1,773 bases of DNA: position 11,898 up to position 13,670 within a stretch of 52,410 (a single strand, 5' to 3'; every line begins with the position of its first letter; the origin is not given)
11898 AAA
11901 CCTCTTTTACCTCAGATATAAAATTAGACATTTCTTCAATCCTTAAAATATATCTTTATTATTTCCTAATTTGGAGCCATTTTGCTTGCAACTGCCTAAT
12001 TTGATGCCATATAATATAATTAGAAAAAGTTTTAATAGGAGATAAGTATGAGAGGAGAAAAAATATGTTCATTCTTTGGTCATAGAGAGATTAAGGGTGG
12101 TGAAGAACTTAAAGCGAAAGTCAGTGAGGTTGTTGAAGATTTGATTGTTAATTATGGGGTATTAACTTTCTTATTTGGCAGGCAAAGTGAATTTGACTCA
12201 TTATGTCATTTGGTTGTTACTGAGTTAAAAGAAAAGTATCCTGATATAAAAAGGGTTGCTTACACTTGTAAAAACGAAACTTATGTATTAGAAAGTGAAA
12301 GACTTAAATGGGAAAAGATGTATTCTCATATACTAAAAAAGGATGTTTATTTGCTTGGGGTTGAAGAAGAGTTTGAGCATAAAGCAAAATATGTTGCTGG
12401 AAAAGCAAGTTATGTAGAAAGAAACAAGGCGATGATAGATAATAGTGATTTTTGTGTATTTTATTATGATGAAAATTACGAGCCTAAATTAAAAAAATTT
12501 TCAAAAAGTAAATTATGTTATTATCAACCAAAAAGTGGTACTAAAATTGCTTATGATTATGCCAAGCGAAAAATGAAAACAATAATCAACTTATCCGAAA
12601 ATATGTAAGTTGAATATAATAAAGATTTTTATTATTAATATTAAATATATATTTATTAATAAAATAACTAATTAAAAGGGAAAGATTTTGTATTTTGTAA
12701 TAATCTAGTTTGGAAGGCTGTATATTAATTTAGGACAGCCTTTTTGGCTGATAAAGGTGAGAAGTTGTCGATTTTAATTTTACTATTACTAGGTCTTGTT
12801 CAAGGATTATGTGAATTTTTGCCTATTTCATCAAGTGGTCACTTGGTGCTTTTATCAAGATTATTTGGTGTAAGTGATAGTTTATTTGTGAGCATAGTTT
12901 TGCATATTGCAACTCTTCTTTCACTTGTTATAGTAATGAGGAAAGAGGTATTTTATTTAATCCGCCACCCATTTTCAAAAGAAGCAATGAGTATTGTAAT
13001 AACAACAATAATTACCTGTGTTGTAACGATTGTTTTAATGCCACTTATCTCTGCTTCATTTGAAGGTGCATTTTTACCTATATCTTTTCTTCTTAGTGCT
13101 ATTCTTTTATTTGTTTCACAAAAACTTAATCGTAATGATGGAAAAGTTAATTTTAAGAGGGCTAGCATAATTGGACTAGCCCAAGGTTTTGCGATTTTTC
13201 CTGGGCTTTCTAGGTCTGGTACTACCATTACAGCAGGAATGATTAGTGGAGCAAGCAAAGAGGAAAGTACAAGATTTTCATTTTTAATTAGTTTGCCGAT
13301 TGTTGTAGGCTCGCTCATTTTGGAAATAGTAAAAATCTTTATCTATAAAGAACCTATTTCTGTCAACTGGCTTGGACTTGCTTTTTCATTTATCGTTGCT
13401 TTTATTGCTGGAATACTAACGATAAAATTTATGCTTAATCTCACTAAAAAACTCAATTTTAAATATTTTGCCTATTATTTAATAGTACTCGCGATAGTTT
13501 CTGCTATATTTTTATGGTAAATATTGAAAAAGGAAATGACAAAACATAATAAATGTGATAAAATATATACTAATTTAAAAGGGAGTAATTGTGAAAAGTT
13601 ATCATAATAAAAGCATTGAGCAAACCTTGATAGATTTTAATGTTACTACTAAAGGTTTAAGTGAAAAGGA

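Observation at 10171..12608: Five co-oriented XRE-family paralogues in tandem, divergent from a SLOG/DUF1273-like gene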

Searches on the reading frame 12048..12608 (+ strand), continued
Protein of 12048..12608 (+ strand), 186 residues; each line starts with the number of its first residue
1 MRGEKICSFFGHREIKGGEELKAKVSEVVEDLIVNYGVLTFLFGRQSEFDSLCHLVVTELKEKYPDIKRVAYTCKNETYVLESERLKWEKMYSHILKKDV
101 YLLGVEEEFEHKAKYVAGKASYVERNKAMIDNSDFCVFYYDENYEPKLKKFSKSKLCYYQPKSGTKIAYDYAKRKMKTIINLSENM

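Call 94: search_dna_similar(query=window:12048-12608:+, collection=plasmids, mode=protein, max_evalue=0.001, max_rows=15)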
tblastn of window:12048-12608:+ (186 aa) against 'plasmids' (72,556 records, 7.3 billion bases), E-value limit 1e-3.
Records with a match: 5; places in all: 6; records where one place covers at least 80% of the query: 2.
Best place of each record, by identity: <60% 5.
By first word of the organism name: Bacillus 3; Monoglobus 1; Subdoligranulum 1.
By predicted mobility (MOB-suite, as given by PLSDB): non-mobilizable 5.
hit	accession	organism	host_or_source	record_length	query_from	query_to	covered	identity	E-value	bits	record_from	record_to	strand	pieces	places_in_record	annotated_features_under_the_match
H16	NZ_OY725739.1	Monoglobus pectinilyticus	-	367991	7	184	96%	32.0%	7e-7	56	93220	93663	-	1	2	SLOG family protein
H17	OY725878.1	Subdoligranulum variabile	-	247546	1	183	98%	26.7%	4e-6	53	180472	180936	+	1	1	record has no annotation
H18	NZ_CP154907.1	Bacillus pumilus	-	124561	1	141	76%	32.5%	9e-5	49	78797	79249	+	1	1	SLOG family protein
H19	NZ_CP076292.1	Bacillus velezensis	Solanum lycopersicum,soil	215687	1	141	76%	32.3%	5e-6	53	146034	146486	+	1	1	SLOG family protein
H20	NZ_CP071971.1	Bacillus amyloliquefaciens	catalpa,metagenomic assembly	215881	1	141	76%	32.3%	5e-6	53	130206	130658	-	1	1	SLOG family protein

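Call 95: get_annotated_region(hit=H1, flank=2500)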
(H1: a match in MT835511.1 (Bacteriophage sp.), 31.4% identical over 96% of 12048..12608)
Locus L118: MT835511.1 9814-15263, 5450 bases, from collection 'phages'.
description: UNVERIFIED: Bacteriophage sp. clone scaffold_74 genomic sequence.
organism: Bacteriophage sp. (NCBI taxid 38018)
taxonomy: Viruses
host: -; source: human fecal samples; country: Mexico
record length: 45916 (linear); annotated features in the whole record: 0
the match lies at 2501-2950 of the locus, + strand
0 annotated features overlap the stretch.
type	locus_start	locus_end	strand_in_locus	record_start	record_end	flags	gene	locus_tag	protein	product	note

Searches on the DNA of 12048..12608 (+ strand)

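Call 43: search_rna_families(sources=[L043, L049, L054, L056, L057, L063, L069, L071, L072, L079, L083, L052], threshold=gathering)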
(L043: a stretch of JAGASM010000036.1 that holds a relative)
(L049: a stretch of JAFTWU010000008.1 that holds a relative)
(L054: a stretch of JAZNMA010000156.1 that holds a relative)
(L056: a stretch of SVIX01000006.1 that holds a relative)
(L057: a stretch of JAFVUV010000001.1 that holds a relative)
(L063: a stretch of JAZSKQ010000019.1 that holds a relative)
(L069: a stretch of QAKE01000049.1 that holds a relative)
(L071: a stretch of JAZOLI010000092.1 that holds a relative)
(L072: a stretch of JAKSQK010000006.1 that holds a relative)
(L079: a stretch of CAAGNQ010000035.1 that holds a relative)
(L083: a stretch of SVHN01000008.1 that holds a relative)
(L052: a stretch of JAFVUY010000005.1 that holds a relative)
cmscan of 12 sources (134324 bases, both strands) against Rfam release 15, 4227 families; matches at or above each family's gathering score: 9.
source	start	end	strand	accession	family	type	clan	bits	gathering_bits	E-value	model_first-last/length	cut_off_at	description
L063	12318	12391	+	RF00005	tRNA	Gene; tRNA;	CL00001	70.7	29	4.3e-13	1-71/71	no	tRNA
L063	12213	12283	+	RF00005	tRNA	Gene; tRNA;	CL00001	66.7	29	5.2e-12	1-71/71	no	tRNA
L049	5501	5574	+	RF00005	tRNA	Gene; tRNA;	CL00001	65.8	29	9.6e-12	1-71/71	no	tRNA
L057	5497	5570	+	RF00005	tRNA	Gene; tRNA;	CL00001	65.8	29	9.6e-12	1-71/71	no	tRNA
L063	12401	12474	+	RF00005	tRNA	Gene; tRNA;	CL00001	63.8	29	3.4e-11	1-71/71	no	tRNA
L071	6784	6857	-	RF00005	tRNA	Gene; tRNA;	CL00001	61.5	29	1.5e-10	1-71/71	no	tRNA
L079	2964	3035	+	RF00005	tRNA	Gene; tRNA;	CL00001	61.1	29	1.9e-10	1-71/71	no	tRNA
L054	59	138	+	RF00005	tRNA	Gene; tRNA;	CL00001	45.5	29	3.6e-06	1-71/71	no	tRNA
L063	3883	3967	+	RF00005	tRNA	Gene; tRNA;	CL00001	45.1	29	4.6e-06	1-71/71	no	tRNA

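Call 46: search_rna_families(sources=[L043, L054, L056, L083, L079], threshold=evalue, max_evalue=1, show_alignments=2)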
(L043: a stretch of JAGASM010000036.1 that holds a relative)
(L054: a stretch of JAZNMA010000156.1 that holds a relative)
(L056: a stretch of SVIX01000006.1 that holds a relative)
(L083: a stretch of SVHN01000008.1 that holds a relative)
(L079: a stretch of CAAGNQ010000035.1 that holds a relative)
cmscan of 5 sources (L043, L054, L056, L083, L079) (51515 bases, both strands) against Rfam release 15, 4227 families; matches with E-value up to 1: 5.
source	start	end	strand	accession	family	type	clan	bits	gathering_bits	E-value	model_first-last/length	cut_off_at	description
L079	2964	3035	+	RF00005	tRNA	Gene; tRNA;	CL00001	61.1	29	7.3e-11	1-71/71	no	tRNA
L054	59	138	+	RF00005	tRNA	Gene; tRNA;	CL00001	45.5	29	1.4e-06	1-71/71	no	tRNA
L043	4205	4273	-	RF02063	STnc350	Gene; sRNA;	-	33.1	60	0.024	1-68/68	no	Salmonella enterica sRNA STnc350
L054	112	214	+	RF04211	MIR5185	Gene; miRNA;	-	31.4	101.7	0.034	1-111/111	no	MIR5185 microRNA precursor family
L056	6460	6588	+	RF02986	FuFi-1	Gene; sRNA;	-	23.6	59.6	0.41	1-175/175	no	FuFi-1 RNA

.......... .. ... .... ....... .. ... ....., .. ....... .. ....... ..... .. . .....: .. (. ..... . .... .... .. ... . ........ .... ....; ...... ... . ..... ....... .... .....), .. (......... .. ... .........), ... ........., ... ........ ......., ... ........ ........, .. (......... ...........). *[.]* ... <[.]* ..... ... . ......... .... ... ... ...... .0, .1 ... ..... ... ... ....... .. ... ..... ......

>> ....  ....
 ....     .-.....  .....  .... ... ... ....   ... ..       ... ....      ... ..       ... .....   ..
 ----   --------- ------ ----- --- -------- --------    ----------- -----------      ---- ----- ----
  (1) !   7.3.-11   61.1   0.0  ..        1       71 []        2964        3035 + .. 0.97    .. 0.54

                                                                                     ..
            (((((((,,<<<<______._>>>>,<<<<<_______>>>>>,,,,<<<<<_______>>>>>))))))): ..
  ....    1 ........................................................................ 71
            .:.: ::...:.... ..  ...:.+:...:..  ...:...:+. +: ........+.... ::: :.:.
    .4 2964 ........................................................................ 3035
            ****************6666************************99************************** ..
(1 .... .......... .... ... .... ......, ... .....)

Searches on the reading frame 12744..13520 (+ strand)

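Call 3: search_protein_families(library=pfam, proteins=[window:12744-13520:+], max_evalue=0.01)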
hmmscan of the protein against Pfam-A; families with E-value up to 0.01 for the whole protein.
window:12744-13520:+ (258 aa): 1 family
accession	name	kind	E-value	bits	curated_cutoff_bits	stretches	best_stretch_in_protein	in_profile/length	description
PF02673.24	BacA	-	1.7e-58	198.8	33.4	1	14-252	2-257/257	Bacitracin resistance protein BacA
